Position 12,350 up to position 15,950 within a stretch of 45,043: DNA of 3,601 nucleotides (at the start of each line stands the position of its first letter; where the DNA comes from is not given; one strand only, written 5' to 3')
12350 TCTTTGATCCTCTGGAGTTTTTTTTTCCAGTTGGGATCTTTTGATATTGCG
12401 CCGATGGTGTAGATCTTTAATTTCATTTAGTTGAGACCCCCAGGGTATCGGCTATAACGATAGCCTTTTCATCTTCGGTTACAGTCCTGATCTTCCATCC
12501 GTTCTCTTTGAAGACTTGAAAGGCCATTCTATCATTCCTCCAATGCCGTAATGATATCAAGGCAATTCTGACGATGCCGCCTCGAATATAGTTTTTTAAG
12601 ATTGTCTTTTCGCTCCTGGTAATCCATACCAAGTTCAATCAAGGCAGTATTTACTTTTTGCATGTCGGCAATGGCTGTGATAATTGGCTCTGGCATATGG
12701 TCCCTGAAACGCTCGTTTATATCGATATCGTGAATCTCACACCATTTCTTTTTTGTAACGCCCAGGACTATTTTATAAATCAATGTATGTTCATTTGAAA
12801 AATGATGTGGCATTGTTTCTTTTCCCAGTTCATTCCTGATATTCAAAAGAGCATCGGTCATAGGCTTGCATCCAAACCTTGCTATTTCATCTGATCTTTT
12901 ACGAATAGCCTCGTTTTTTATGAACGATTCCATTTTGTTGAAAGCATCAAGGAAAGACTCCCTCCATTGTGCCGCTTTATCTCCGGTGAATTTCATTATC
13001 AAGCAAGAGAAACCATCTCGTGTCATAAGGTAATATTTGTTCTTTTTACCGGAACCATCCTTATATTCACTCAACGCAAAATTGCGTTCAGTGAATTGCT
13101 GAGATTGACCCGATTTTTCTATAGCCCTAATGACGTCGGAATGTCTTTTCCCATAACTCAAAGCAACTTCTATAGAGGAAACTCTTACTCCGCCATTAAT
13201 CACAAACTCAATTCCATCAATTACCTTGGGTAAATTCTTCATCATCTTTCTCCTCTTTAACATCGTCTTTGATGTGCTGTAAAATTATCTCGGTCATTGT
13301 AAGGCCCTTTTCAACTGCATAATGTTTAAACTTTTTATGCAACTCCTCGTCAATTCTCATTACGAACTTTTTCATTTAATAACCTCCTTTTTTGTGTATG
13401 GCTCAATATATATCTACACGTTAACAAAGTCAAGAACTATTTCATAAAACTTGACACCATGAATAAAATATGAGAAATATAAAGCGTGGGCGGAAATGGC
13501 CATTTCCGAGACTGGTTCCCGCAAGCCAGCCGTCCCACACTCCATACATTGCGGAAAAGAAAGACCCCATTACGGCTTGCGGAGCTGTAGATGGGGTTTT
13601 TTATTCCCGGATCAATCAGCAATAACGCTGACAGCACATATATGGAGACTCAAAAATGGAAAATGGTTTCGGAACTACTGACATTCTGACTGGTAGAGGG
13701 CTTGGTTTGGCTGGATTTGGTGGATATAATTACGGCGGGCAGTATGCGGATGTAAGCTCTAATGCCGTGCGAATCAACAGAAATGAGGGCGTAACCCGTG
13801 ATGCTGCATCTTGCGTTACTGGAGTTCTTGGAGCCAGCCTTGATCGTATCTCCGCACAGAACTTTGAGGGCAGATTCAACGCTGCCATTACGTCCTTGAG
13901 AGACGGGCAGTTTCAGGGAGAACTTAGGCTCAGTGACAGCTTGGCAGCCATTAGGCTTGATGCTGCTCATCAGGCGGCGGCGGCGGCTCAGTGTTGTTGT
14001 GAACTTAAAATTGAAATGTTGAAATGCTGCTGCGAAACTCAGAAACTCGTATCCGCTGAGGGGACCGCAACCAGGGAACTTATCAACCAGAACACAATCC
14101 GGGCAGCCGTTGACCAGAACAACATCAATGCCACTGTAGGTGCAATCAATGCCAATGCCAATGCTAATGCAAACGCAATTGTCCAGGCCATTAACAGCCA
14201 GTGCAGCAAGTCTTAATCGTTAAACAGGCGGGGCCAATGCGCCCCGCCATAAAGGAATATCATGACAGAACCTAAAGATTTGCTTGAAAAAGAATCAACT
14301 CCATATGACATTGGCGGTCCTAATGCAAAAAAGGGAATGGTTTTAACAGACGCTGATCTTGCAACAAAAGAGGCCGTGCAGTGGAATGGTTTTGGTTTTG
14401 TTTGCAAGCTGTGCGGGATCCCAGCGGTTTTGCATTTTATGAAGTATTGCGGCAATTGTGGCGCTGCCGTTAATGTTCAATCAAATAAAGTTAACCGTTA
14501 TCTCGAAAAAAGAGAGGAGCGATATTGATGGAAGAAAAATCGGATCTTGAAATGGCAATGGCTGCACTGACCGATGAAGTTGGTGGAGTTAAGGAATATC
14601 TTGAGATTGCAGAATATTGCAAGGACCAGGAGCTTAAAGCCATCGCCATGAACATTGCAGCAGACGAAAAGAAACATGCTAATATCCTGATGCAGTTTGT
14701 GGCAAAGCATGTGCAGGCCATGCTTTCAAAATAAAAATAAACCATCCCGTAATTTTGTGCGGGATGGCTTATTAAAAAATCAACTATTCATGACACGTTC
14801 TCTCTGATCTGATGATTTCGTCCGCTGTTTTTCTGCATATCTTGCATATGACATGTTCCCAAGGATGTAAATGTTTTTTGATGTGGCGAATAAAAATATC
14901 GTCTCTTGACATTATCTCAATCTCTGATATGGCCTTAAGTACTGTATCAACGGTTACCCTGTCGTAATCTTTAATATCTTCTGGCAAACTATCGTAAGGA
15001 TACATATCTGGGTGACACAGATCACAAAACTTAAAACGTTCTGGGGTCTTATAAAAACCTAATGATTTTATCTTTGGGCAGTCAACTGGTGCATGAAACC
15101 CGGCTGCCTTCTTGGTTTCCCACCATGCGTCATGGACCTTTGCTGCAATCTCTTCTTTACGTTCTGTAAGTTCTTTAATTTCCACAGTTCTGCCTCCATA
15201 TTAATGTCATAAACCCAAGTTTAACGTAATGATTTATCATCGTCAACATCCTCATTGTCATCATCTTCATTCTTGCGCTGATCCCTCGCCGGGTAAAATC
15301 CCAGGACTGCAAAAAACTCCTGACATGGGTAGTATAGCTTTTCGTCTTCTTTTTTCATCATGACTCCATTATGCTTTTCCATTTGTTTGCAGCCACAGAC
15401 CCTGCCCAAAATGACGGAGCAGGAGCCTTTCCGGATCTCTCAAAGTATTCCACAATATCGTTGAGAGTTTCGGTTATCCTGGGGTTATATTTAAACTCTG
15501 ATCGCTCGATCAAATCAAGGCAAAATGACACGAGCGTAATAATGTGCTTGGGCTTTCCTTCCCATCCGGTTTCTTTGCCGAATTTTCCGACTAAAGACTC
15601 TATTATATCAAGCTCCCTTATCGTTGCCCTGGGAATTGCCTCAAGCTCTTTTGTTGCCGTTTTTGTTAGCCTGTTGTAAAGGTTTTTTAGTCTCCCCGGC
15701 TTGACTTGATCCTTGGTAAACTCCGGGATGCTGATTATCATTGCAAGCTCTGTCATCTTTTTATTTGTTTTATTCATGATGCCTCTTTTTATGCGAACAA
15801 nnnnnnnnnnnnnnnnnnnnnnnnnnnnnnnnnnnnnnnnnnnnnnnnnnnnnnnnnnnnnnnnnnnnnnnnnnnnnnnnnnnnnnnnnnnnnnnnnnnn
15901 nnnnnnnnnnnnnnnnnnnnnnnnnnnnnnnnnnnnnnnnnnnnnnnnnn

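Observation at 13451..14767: Autonomous opposite-strand cassette: structured leader, triple-Cys protein, Zn-ribbon protein and EncFtn-like mini-ferritin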

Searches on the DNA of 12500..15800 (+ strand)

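Call 9: search_dna_similar(query=window:12500-15800:+, collection=phages, mode=distant, max_rows=30)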
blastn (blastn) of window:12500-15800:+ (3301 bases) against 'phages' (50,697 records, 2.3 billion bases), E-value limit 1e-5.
No match.
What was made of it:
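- On Moron: No close relatives in GenBank phages (call 9).
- Tried and rejected: DNA similarity to GenBank phages. blastn of 12500-15800 found no match (call 9).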

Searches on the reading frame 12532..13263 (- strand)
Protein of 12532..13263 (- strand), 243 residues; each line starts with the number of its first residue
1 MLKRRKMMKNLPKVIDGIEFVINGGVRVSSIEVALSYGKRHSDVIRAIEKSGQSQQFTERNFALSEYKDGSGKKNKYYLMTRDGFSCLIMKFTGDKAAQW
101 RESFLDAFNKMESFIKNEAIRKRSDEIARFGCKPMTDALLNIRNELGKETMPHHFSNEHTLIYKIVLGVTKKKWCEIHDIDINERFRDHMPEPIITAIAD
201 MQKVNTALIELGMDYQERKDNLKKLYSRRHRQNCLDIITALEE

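Call 6: search_protein_families(library=pfam, proteins=[window:12532-13263:-], max_evalue=1)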
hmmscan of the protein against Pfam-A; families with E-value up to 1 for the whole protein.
window:12532-13263:- (243 aa): 2 families
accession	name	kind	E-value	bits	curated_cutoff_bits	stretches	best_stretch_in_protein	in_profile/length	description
PF09669.15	Phage_pRha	-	2.3e-25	89.4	29.9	1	28-112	1-90/91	Phage regulatory protein Rha (Phage_pRha)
PF15040.11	Humanin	-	0.087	12.7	27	1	80-89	1-10/24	Humanin family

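Call 7: search_protein_families(library=phrogs, proteins=[window:12532-13263:-], max_evalue=1)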
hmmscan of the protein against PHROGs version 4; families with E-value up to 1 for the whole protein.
window:12532-13263:- (243 aa): 15 families
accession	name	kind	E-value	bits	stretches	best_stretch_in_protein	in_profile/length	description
phrog_2657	-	transcription regulation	3.6e-54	184.6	1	22-233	18-230/243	transcriptional regulator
phrog_518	-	transcription regulation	6.1e-33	115.5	1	8-119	2-115/268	Rha-like transcriptional regulator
phrog_995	-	transcription regulation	1.1e-29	104.9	1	21-139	114-231/307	transcriptional regulator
phrog_821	-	transcription regulation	5.5e-29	102.7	1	19-119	155-255/324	transcriptional regulator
phrog_18886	-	unknown function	7.6e-29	101.9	1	18-121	9-116/269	-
phrog_373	-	transcription regulation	2.7e-26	93.7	1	3-118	71-195/373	anti-repressor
phrog_63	-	transcription regulation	4.5e-20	73.4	1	4-120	98-226/431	anti-repressor Ant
phrog_10324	-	transcription regulation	1.1e-10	42.8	1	28-106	6-89/205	anti-repressor Ant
phrog_15204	-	transcription regulation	4.2e-08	33.8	1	23-66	32-75/79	anti-repressor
phrog_17716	-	unknown function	0.00051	21.9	1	90-123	1-34/101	-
phrog_8244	-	unknown function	0.0013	18.9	1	28-122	158-253/383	-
phrog_8235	-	transcription regulation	0.0031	18.2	1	25-116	10-106/219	anti-repressor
phrog_20738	-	transcription regulation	0.0094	17.8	1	82-116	3-37/103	anti-repressor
phrog_2343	-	head and packaging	0.051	14.4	1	197-224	66-93/106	terminase small subunit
phrog_36814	-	unknown function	0.13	13.5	1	177-220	16-52/85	-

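Call 98: find_related_loci(query=window:12532-13263:-, collection=viral_contigs, flank=6000)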
Query window:12532-13263:- (243 aa) in viral_contigs; peptide patterns used: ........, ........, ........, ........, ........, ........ (x = any residue, [..] = any of these).
8 stretches matched a pattern; 3 encode a relative of the query (tblastn E <= 1e-3); 3 distinct loci.
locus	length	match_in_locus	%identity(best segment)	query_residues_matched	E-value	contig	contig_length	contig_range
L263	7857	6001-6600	38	28-234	9e-35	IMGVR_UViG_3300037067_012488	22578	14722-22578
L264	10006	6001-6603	33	28-234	9e-28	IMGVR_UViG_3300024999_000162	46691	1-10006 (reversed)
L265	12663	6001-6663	27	17-233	6e-10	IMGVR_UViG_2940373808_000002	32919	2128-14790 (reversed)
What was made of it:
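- On Moron: A search with a flanking gene found only distant loci (call 98).
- Tried and rejected: A search with the flanking Rha gene found only distant loci (call 98).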

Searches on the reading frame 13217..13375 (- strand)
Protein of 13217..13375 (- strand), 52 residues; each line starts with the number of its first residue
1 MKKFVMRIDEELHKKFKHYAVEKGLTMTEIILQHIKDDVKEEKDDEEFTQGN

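Call 6: search_protein_families(library=pfam, proteins=[window:13217-13375:-], max_evalue=1)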
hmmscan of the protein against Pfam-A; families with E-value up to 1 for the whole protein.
window:13217-13375:- (52 aa): 7 families
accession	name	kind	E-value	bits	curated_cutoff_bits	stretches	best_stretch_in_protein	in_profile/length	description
PF09274.16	ParG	-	0.00082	19.9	21.4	1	2-42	35-75/76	ParG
PF23807.1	RHH_10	-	0.0012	19.5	27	1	5-35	27-57/84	Ribbon-helix-helix protein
PF19891.5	DUF6364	-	0.0014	19.5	27.3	1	2-42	3-39/70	Family of unknown function (DUF6364)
PF05534.18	HicB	-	0.0018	18.6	21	1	2-27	18-43/51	HicB family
PF03869.20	Arc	-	0.019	15.2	20.4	1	1-42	4-45/50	Arc-like DNA binding domain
PF17107.11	SesA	-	0.1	13.2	26.3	1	9-47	21-57/122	N-terminal domain on NACHT_NTPase and P-loop NTPases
PF09386.16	ParD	-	0.12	13.3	27.3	1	1-48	1-48/80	Antitoxin ParD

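Call 7: search_protein_families(library=phrogs, proteins=[window:13217-13375:-], max_evalue=1)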
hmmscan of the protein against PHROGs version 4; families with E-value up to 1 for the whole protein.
window:13217-13375:- (52 aa): 14 families
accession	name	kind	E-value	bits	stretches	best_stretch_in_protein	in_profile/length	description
phrog_582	-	transcription regulation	7.6e-07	30.4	1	2-46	58-102/105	Arc-like repressor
phrog_876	-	transcription regulation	1.5e-05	25.6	1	3-50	69-116/239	transcriptional repressor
phrog_3180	-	transcription regulation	2.9e-05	25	1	2-44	6-48/50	Arc-like repressor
phrog_9151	-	moron, auxiliary metabolic gene and host takeover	8.5e-05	23.8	1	3-45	73-115/119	HicB-like antitoxin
phrog_37719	-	unknown function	0.0006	21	1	2-40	4-42/48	-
phrog_795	-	other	0.0028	19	1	2-44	18-60/116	partition protein ATPase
phrog_6024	-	unknown function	0.0036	18.8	1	6-39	43-76/80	-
phrog_228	-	transcription regulation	0.0052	17.6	1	1-47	10-56/251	Arc-like repressor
phrog_1016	-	unknown function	0.0055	18.2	1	5-35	34-64/90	-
phrog_5333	-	unknown function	0.015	16.5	1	5-34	5-33/64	-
phrog_9615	-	unknown function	0.015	15.5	1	7-44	147-184/349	-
phrog_4085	-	unknown function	0.042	15.1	1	6-43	5-42/77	-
phrog_33224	-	unknown function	0.084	14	1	6-39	24-57/159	-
phrog_5118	-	unknown function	0.1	13.5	1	6-31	21-46/67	-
